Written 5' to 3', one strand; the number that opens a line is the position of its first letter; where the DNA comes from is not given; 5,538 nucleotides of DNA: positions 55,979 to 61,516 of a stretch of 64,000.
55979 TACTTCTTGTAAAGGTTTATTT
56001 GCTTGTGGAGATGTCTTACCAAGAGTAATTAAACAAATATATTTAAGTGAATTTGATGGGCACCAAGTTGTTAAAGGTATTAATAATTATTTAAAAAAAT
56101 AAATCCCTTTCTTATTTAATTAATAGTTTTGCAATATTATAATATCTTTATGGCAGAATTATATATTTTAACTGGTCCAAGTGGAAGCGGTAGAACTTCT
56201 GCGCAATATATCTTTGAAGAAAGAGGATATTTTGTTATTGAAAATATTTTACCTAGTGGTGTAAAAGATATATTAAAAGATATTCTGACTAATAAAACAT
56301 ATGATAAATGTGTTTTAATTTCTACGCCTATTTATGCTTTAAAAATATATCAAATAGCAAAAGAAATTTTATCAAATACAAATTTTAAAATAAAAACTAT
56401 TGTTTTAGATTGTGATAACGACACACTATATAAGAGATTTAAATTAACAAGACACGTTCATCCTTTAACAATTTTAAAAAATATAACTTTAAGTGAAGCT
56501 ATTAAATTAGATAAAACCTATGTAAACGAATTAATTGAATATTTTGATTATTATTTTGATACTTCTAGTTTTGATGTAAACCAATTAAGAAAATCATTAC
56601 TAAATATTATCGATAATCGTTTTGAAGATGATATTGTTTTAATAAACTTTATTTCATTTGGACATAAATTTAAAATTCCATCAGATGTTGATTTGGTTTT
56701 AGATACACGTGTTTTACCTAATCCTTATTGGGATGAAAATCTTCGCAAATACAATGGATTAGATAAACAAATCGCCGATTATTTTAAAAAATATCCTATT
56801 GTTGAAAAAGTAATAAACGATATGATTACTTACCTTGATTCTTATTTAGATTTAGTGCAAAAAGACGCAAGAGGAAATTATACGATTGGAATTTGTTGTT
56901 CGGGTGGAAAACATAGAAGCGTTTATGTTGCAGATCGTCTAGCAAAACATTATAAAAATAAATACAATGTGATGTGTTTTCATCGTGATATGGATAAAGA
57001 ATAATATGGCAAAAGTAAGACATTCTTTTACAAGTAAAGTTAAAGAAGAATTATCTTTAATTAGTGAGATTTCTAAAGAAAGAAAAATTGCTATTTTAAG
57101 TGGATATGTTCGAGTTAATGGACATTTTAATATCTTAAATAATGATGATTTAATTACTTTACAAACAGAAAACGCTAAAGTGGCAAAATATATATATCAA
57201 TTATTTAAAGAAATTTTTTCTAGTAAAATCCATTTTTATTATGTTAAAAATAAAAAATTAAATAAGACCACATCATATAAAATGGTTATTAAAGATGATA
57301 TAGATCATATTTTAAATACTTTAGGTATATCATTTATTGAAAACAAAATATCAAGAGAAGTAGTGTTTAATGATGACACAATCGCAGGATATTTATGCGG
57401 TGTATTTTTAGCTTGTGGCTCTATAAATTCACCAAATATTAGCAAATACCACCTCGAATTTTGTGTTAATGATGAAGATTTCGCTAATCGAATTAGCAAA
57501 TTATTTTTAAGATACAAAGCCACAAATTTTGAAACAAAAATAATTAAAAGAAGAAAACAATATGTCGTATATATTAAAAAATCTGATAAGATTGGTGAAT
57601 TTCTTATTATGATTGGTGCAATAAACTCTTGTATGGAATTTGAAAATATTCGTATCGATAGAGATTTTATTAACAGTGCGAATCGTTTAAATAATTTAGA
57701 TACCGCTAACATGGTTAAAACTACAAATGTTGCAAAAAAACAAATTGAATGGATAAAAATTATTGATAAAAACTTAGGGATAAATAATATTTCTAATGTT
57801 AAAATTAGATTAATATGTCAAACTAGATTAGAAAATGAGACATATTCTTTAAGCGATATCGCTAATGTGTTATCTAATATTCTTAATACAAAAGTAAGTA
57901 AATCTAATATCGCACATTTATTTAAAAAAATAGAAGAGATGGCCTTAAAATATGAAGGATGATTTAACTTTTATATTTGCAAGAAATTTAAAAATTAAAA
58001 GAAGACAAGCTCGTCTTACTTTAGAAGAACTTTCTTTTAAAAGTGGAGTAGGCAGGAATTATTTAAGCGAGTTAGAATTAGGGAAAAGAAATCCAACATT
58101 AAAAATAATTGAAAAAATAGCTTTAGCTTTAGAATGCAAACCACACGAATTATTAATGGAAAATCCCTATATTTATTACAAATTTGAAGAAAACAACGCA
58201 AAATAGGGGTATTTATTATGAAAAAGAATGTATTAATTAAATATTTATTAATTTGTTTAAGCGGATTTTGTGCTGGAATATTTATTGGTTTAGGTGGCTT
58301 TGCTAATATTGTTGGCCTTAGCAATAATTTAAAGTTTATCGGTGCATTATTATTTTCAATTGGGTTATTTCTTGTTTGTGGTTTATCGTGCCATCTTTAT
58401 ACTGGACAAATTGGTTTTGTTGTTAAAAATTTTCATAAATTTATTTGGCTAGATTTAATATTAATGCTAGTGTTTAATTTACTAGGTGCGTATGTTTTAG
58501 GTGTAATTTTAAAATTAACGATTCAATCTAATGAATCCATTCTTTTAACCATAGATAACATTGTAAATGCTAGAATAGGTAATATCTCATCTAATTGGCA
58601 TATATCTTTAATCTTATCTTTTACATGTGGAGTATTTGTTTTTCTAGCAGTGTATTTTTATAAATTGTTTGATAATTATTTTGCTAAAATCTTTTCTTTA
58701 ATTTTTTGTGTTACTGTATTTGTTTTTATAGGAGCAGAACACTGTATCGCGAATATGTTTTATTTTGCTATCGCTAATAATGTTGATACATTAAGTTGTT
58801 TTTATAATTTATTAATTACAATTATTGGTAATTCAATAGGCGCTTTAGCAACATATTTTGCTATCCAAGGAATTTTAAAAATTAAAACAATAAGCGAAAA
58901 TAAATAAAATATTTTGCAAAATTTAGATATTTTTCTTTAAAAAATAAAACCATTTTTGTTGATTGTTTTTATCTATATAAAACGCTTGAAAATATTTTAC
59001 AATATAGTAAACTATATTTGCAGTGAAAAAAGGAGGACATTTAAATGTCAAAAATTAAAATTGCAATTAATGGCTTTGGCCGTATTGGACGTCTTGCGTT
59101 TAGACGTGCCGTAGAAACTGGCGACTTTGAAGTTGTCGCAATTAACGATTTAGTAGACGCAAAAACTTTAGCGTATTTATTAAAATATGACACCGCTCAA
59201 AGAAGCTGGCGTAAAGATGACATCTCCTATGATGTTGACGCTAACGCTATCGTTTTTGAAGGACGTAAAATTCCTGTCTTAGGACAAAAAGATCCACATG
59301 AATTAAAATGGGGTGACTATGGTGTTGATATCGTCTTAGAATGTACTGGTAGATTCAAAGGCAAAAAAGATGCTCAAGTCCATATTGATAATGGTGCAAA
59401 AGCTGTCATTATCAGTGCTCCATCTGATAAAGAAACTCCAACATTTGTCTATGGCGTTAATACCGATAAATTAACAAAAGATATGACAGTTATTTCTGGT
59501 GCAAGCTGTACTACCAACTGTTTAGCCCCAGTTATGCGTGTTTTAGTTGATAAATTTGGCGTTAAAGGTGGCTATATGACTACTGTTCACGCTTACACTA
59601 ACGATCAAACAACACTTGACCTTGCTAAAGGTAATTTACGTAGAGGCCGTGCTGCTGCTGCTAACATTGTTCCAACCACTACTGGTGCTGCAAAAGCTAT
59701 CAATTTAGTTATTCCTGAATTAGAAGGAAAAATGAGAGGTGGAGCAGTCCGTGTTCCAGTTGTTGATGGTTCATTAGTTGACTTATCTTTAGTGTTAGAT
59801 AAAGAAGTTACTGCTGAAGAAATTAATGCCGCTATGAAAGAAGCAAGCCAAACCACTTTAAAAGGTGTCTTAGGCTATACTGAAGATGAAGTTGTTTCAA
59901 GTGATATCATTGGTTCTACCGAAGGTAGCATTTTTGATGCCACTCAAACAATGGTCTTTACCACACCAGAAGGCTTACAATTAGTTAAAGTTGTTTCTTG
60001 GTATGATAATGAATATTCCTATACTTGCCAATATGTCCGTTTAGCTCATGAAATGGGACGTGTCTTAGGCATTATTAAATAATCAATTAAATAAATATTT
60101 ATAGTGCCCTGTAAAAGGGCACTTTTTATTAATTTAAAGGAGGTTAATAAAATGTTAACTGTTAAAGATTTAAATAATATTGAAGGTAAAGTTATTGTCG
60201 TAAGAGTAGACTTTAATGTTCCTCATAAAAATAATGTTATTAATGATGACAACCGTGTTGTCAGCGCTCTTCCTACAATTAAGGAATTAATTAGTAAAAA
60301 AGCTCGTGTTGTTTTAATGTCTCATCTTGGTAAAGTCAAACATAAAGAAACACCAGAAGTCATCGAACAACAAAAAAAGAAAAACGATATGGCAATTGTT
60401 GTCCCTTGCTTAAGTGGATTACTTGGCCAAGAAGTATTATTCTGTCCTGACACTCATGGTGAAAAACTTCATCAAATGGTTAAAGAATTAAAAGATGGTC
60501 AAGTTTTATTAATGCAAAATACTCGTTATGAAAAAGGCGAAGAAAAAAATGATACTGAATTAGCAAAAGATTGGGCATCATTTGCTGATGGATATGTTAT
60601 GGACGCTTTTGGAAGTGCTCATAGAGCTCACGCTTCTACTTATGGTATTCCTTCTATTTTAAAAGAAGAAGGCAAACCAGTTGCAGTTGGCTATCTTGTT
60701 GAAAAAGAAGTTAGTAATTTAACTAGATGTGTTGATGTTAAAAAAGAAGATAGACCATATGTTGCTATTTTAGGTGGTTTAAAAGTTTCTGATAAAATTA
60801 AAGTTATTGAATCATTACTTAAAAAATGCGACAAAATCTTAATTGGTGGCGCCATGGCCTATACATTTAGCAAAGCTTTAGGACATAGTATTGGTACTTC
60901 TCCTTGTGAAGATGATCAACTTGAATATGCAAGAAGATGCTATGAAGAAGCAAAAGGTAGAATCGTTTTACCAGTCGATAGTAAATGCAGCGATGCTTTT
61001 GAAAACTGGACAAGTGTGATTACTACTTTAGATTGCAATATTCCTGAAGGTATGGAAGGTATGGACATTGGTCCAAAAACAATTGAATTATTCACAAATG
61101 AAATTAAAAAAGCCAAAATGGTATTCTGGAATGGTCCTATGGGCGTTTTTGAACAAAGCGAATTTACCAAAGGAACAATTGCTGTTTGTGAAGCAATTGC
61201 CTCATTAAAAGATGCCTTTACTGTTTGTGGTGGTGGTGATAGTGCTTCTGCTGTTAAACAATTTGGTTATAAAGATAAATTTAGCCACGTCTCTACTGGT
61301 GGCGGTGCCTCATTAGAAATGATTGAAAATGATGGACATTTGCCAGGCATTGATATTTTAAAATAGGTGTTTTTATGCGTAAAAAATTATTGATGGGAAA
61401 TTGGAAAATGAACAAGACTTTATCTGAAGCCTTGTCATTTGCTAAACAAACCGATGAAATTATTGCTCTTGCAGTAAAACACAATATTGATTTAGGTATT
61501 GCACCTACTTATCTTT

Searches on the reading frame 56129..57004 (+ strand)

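Call 42: search_protein_families(library=pfam, proteins=[window:56129-57004:+], max_evalue=0.0001)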
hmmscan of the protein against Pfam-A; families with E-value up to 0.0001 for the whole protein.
window:56129-57004:+ (291 aa): 2 families
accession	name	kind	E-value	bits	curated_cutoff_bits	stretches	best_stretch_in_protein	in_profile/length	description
PF22740.1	PapZ_C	-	4.9e-37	127.2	27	1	172-289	3-121/121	RapZ C-terminal domain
PF03668.21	RapZ-like_N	-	4.1e-20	72.6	25.4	1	10-159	2-152/158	RapZ-like N-terminal domain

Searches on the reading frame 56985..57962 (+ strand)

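Call 42: search_protein_families(library=pfam, proteins=[window:56985-57962:+], max_evalue=0.0001)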
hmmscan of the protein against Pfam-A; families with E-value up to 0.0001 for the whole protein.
window:56985-57962:+ (325 aa): 4 families
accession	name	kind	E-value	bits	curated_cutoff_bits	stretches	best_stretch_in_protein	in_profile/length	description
PF14527.11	LAGLIDADG_WhiA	-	3.4e-30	104.5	23.2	1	134-228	2-92/93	WhiA LAGLIDADG-like domain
PF02650.20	HTH_WhiA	-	6e-19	68.7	27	1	232-320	1-84/84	WhiA C-terminal HTH domain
PF10298.14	WhiA_N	-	1.7e-17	63.7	23.4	1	33-115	3-85/86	WhiA N-terminal LAGLIDADG-like domain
PF14528.11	LAGLIDADG_3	-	2.3e-05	25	22.5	0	132-210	2-81/82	LAGLIDADG-like domain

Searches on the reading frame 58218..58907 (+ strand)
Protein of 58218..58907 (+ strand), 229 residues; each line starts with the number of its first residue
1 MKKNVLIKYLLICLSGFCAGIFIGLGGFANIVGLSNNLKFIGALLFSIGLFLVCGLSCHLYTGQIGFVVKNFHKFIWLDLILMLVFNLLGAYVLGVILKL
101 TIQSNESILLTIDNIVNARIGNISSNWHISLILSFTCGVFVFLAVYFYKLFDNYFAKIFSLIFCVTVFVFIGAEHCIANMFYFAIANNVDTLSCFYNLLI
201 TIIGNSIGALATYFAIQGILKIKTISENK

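Call 42: search_protein_families(library=pfam, proteins=[window:58218-58907:+], max_evalue=0.0001)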
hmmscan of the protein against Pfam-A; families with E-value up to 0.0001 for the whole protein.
window:58218-58907:+ (229 aa): 1 family
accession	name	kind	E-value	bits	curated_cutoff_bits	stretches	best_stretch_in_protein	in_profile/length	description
PF01226.23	Form_Nir_trans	-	2.3e-25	89.8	34.6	1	11-211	20-232/240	Formate/nitrite transporter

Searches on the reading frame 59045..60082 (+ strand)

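Call 42: search_protein_families(library=pfam, proteins=[window:59045-60082:+], max_evalue=0.0001)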
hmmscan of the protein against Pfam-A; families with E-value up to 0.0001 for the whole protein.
window:59045-60082:+ (345 aa): 2 families
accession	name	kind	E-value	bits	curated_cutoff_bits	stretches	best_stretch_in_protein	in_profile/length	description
PF02800.25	Gp_dh_C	-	6.2e-63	211.5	24.4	1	160-320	1-158/158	Glyceraldehyde 3-phosphate dehydrogenase, C-terminal domain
PF00044.30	Gp_dh_N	-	1.2e-34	119.1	31.7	1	4-106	1-100/101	Glyceraldehyde 3-phosphate dehydrogenase, NAD binding domain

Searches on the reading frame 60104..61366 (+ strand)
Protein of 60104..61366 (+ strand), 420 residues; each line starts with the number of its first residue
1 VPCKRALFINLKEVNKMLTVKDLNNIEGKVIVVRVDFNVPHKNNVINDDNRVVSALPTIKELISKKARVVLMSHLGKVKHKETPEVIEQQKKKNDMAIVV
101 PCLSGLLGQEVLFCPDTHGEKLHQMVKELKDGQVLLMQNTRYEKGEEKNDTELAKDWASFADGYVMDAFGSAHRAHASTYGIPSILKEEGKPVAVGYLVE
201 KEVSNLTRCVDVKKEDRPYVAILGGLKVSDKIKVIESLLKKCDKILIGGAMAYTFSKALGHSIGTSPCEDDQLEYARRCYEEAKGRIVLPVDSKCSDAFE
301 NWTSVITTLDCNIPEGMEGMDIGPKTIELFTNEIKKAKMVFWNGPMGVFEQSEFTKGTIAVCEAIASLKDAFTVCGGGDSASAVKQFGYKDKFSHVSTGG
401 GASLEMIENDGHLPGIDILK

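Call 42: search_protein_families(library=pfam, proteins=[window:60104-61366:+], max_evalue=0.0001)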
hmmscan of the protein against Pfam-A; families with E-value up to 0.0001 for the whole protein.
window:60104-61366:+ (420 aa): 1 family
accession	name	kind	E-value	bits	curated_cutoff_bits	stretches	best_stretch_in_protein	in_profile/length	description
PF00162.24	PGK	-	5.7e-139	463.8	27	1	21-408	2-377/379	Phosphoglycerate kinase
